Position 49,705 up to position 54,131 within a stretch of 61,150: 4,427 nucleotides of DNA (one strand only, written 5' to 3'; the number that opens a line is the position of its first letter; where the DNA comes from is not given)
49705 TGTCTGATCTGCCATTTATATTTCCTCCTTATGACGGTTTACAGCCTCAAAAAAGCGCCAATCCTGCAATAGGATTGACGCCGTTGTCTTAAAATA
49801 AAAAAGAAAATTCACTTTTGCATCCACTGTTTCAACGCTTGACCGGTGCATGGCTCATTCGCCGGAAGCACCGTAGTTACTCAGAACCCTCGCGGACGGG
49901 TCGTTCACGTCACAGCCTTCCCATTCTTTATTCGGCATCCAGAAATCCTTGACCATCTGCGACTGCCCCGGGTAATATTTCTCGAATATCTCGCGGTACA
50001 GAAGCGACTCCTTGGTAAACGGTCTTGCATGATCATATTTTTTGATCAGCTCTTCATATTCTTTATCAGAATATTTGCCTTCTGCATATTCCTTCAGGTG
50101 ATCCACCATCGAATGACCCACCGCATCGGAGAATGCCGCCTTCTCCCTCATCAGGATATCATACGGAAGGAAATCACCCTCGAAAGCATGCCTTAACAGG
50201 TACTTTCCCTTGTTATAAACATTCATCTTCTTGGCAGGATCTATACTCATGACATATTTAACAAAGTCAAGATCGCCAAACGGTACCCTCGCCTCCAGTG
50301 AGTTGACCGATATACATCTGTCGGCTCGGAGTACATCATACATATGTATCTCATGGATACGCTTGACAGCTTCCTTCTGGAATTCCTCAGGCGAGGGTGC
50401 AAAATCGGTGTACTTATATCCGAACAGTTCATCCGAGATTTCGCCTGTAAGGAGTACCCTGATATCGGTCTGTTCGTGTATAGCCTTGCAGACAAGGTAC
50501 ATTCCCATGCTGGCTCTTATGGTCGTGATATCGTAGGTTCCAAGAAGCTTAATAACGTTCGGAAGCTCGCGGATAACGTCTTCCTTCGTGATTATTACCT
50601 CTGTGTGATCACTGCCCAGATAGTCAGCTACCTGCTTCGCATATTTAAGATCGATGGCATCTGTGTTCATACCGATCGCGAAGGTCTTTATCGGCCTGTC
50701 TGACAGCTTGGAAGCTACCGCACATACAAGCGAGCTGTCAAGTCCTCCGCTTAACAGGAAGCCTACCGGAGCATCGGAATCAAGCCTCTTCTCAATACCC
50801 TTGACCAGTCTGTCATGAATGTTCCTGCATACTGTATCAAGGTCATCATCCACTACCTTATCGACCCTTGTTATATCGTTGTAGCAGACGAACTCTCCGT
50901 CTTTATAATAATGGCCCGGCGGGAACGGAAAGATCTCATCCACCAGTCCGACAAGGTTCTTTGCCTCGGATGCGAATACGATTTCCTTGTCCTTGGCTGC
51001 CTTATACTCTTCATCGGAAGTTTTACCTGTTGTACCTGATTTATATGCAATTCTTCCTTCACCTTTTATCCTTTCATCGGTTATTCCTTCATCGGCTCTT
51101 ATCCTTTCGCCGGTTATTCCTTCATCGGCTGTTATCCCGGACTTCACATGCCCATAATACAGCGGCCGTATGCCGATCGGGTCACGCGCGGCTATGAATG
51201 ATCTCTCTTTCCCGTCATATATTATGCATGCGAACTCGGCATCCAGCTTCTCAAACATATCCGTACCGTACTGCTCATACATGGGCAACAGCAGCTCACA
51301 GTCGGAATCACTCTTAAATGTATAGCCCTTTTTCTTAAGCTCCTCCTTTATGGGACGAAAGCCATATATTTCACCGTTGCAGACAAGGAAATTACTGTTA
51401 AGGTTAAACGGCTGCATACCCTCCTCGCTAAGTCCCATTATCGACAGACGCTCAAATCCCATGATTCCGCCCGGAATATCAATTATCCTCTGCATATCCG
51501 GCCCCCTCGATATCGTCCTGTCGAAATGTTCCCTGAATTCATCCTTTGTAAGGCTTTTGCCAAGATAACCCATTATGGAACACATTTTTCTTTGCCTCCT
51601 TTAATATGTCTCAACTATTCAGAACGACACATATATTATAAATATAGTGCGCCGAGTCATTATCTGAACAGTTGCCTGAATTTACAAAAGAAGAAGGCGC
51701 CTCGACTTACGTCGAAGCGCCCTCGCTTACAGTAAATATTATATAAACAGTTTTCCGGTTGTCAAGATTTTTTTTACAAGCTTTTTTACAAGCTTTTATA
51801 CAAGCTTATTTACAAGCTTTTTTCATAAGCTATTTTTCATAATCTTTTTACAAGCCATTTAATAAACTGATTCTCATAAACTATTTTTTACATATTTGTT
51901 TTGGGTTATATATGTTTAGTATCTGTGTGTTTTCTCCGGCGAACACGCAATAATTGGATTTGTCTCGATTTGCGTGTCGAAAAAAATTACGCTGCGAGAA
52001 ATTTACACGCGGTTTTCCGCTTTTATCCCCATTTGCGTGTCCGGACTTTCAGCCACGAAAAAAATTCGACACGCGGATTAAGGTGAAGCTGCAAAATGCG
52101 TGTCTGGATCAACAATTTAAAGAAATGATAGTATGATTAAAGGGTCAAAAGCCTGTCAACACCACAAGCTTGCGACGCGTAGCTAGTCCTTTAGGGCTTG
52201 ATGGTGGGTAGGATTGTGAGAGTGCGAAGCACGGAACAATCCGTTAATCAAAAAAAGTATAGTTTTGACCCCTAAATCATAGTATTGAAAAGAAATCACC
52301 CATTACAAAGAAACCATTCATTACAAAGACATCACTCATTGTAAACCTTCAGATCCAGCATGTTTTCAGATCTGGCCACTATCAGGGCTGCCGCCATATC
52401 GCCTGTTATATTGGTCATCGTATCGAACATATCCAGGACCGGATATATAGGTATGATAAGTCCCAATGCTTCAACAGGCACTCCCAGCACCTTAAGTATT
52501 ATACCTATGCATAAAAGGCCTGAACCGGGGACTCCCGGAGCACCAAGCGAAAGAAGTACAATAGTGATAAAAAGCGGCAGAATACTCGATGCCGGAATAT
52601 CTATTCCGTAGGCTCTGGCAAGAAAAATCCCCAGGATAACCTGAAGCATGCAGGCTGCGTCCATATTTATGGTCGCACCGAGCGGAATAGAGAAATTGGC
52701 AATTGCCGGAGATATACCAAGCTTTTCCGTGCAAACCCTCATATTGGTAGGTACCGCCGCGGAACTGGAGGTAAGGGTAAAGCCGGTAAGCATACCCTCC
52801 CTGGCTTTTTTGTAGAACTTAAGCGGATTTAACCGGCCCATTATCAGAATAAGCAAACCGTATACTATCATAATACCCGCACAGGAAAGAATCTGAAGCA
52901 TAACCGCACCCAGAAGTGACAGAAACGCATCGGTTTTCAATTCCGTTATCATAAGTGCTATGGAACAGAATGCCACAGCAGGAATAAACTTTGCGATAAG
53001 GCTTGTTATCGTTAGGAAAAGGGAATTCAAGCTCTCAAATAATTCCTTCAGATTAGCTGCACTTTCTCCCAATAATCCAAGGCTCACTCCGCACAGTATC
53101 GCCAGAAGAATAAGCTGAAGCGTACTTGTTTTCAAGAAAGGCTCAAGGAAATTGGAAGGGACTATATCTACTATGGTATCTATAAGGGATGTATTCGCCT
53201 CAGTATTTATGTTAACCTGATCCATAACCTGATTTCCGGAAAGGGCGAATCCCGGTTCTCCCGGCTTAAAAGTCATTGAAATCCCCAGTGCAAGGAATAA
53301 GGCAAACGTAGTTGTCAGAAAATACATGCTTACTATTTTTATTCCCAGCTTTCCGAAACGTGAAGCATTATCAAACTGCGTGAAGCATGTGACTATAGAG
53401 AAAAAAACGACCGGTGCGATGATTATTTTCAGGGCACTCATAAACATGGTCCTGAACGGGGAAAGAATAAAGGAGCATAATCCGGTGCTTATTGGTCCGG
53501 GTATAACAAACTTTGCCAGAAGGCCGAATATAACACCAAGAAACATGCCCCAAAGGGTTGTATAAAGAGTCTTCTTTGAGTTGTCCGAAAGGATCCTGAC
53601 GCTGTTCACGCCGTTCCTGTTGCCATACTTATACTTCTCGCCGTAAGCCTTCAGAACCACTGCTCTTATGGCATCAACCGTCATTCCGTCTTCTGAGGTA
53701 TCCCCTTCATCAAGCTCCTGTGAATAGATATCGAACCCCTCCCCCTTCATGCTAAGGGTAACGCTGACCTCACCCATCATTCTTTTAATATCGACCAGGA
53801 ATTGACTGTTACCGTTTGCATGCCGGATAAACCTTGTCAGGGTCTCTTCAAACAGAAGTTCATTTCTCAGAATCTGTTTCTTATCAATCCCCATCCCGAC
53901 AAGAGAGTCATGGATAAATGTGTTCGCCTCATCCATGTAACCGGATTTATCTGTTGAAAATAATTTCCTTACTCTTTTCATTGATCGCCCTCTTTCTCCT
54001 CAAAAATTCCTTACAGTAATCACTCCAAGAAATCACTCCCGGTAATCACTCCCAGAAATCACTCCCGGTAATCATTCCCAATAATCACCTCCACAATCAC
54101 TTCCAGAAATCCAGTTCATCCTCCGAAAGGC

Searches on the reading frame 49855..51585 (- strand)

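Call 59: search_protein_families(library=pfam, proteins=[window:49855-51585:-], max_evalue=0.001)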
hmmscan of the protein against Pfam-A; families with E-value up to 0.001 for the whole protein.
window:49855-51585:- (576 aa): 4 families
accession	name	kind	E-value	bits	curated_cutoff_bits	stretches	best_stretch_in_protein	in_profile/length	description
PF00733.27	Asn_synthase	-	6.7e-70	236.9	21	2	256-392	2-137/354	Asparagine synthase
PF13537.11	GATase_7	-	4.1e-30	104.7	25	1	45-148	2-108/123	Glutamine amidotransferase domain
PF13522.11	GATase_6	-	2e-25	89.7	27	1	32-148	4-122/130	Glutamine amidotransferase domain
PF02540.23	NAD_synthase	-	0.00033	20.3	21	1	274-390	23-137/242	NAD synthase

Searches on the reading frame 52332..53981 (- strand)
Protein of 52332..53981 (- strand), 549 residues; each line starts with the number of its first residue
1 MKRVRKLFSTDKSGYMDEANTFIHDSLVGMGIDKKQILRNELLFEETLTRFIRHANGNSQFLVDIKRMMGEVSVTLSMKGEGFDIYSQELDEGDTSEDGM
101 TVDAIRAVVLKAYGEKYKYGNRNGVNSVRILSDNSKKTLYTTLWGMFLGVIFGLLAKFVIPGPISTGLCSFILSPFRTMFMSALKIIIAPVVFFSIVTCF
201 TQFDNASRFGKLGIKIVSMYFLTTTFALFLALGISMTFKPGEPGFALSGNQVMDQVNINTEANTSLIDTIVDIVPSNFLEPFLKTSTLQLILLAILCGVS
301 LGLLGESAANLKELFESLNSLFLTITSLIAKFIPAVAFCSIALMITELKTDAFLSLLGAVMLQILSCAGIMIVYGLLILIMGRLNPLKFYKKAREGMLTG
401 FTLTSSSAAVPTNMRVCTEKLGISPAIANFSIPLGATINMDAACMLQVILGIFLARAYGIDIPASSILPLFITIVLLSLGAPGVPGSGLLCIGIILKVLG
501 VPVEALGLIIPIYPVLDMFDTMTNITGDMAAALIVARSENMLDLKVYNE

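Call 59: search_protein_families(library=pfam, proteins=[window:52332-53981:-], max_evalue=0.001)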
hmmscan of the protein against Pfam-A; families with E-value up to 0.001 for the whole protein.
window:52332-53981:- (549 aa): 1 family
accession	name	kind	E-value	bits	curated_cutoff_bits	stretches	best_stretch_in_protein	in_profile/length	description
PF00375.23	SDF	-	2.2e-94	317.1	27.9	1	141-537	4-386/387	Sodium:dicarboxylate symporter family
